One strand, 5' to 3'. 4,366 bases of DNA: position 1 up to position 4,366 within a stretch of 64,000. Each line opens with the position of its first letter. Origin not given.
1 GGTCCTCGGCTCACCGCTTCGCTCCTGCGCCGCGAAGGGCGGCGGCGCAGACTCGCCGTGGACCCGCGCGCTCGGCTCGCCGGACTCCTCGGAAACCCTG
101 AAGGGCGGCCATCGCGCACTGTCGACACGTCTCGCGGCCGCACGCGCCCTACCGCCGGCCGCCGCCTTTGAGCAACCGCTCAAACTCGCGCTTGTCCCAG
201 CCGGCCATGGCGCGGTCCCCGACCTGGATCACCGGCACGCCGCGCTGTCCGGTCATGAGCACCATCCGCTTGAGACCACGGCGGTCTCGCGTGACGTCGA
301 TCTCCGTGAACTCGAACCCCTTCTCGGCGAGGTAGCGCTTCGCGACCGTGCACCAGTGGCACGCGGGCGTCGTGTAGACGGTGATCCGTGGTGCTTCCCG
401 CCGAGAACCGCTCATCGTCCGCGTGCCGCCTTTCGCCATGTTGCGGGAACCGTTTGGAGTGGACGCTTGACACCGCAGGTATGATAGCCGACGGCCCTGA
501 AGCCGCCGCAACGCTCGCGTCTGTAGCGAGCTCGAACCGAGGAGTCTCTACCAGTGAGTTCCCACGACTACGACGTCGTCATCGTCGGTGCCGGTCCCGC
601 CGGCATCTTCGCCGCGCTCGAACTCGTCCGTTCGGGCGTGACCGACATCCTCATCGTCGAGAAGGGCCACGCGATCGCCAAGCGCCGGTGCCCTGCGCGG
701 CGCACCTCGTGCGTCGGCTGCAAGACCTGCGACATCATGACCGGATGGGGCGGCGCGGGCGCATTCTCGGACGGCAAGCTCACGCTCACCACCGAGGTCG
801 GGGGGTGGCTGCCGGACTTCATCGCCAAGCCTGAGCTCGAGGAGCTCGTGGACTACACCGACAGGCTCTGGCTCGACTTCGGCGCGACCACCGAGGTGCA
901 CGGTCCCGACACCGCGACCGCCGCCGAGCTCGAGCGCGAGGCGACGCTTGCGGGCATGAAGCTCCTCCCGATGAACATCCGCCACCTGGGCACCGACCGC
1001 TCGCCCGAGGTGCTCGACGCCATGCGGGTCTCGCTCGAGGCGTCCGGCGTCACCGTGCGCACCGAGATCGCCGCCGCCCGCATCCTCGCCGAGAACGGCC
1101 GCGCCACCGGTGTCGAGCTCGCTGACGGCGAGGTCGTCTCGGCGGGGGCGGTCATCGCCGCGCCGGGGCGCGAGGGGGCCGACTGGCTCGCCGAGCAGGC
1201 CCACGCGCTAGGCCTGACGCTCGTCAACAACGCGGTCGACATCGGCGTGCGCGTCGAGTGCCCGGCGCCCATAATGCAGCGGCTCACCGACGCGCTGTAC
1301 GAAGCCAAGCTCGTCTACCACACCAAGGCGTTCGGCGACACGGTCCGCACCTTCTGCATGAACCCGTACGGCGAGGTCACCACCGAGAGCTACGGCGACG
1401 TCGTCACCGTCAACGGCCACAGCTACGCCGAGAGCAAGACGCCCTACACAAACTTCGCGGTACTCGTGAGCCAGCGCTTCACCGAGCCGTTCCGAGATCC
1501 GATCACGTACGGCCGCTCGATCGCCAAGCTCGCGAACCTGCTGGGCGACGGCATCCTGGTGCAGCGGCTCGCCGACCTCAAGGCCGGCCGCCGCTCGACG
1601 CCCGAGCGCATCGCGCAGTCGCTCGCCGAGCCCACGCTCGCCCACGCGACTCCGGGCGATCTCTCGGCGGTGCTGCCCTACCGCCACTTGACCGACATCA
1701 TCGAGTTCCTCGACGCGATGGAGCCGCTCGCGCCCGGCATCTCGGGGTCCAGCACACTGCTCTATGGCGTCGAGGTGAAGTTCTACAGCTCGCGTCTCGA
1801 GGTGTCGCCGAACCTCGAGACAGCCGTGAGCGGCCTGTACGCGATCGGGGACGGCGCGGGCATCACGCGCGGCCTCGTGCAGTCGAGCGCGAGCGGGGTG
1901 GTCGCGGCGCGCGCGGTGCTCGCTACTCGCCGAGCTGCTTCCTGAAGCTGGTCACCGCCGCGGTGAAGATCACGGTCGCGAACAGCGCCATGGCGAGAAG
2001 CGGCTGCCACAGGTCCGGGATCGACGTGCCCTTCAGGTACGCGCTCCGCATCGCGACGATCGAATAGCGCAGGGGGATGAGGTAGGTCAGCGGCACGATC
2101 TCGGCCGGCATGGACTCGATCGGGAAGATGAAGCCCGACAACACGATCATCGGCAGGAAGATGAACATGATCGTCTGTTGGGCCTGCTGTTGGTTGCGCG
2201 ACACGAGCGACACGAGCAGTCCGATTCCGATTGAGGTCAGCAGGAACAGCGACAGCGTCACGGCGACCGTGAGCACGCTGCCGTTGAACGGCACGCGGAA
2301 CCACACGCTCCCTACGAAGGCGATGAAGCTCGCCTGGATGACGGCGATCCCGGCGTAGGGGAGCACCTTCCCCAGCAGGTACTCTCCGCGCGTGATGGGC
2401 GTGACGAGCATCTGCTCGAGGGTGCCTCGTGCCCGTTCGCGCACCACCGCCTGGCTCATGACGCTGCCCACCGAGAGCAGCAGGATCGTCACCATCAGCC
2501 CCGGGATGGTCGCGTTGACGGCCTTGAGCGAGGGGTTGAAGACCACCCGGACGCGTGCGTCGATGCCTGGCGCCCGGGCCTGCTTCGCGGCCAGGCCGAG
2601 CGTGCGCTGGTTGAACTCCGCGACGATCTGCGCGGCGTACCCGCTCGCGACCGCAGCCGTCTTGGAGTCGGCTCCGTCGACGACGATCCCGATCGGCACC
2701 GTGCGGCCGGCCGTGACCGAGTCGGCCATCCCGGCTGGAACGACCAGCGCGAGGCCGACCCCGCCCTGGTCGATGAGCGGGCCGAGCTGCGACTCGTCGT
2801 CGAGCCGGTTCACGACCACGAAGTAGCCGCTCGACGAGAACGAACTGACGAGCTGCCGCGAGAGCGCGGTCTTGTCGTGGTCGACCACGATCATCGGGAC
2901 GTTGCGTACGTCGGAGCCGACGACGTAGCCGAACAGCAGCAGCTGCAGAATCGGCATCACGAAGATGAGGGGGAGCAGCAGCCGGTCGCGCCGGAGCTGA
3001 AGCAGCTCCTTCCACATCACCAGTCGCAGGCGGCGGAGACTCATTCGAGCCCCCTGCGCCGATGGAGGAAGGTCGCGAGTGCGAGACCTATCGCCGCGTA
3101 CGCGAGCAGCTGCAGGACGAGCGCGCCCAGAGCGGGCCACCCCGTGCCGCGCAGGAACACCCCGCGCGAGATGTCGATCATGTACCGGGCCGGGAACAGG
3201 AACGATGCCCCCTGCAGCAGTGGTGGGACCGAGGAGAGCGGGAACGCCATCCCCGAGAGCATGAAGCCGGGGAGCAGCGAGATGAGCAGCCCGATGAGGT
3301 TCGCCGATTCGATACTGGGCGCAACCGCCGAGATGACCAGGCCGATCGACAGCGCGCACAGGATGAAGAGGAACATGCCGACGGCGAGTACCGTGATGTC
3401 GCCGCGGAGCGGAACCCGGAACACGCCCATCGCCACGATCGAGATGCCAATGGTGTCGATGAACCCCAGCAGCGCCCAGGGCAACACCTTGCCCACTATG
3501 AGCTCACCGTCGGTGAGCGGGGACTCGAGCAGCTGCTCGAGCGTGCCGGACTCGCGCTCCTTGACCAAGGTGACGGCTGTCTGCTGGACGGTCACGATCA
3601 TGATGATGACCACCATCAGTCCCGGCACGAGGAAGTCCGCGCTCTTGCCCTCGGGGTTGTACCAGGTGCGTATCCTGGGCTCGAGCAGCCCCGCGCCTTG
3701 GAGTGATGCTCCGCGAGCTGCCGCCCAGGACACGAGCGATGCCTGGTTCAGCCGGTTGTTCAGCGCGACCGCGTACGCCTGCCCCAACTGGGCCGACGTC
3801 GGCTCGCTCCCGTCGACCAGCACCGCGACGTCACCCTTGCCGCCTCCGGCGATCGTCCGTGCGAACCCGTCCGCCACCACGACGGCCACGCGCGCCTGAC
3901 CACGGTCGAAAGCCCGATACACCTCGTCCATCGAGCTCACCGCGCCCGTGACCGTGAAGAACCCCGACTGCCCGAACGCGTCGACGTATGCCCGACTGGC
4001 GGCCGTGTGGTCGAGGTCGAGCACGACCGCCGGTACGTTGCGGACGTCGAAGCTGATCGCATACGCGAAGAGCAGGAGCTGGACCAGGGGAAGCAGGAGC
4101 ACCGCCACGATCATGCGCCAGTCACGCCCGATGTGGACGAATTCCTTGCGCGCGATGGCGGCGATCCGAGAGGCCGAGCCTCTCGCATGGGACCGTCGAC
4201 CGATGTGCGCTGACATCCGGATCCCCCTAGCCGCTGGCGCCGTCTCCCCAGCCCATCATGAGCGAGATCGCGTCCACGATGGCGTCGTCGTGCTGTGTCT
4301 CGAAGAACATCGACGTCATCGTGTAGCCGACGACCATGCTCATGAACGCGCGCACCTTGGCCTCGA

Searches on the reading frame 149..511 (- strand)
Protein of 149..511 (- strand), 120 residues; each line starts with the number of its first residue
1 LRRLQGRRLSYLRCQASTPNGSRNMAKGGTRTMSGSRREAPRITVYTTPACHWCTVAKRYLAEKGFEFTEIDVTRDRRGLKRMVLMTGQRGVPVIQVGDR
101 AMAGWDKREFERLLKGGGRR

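Call 66: search_protein_families(library=pfam, proteins=[window:149-511:-], max_evalue=0.0001)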
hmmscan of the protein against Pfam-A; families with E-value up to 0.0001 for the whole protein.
window:149-511:- (120 aa): 3 families
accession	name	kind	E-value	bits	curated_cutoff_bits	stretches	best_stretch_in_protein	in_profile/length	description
PF00462.30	Glutaredoxin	-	1.9e-14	54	22.9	1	43-100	1-58/60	Glutaredoxin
PF13417.12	GST_N_3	-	3e-05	24.7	22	1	46-102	2-57/75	Glutathione S-transferase, N-terminal domain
PF05768.20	Glrx-like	-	9.5e-05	23.1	26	0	42-99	1-57/77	Glutaredoxin-like domain (DUF836)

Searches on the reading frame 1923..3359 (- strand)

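Call 65: search_protein_families(library=pfam, proteins=[window:1923-3359:-], max_evalue=0.0001)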
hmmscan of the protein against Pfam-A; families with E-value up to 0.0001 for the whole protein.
window:1923-3359:- (478 aa): 4 families
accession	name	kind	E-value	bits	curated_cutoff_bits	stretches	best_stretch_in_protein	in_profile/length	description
PF12698.13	ABC2_membrane_3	-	9.5e-53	179.9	31.6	1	129-469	4-346/347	ABC-2 family transporter protein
PF01061.29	ABC2_membrane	-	7.3e-30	104.5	26.9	1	284-441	50-210/211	ABC-2 type transporter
PF12679.13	ABC2_membrane_2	-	2.2e-18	67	27.2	1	114-474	3-280/283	ABC-2 family transporter protein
PF12730.13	ABC2_membrane_4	-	2.7e-06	27.9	27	1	285-386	52-151/179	ABC-2 family transporter protein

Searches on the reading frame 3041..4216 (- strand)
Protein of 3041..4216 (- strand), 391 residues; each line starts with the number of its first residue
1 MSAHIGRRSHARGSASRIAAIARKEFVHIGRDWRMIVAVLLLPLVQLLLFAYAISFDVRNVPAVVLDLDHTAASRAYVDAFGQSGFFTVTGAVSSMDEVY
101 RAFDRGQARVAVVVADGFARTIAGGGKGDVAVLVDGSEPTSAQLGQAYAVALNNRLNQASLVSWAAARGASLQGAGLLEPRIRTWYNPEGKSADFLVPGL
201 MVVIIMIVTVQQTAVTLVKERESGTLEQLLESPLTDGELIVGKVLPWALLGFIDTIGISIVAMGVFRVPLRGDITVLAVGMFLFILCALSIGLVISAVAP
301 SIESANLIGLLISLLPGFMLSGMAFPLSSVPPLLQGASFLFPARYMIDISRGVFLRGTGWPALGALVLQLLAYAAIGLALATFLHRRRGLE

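Call 65: search_protein_families(library=pfam, proteins=[window:3041-4216:-], max_evalue=0.0001)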
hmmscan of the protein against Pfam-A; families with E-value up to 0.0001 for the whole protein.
window:3041-4216:- (391 aa): 3 families
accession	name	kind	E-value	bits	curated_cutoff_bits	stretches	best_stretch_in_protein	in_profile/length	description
PF12698.13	ABC2_membrane_3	-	8.1e-43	147.3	31.6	1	33-378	1-346/347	ABC-2 family transporter protein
PF01061.29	ABC2_membrane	-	9.1e-24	84.6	26.9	1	194-354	47-210/211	ABC-2 type transporter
PF12679.13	ABC2_membrane_2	-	1.6e-20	74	27.2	1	20-389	2-282/283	ABC-2 family transporter protein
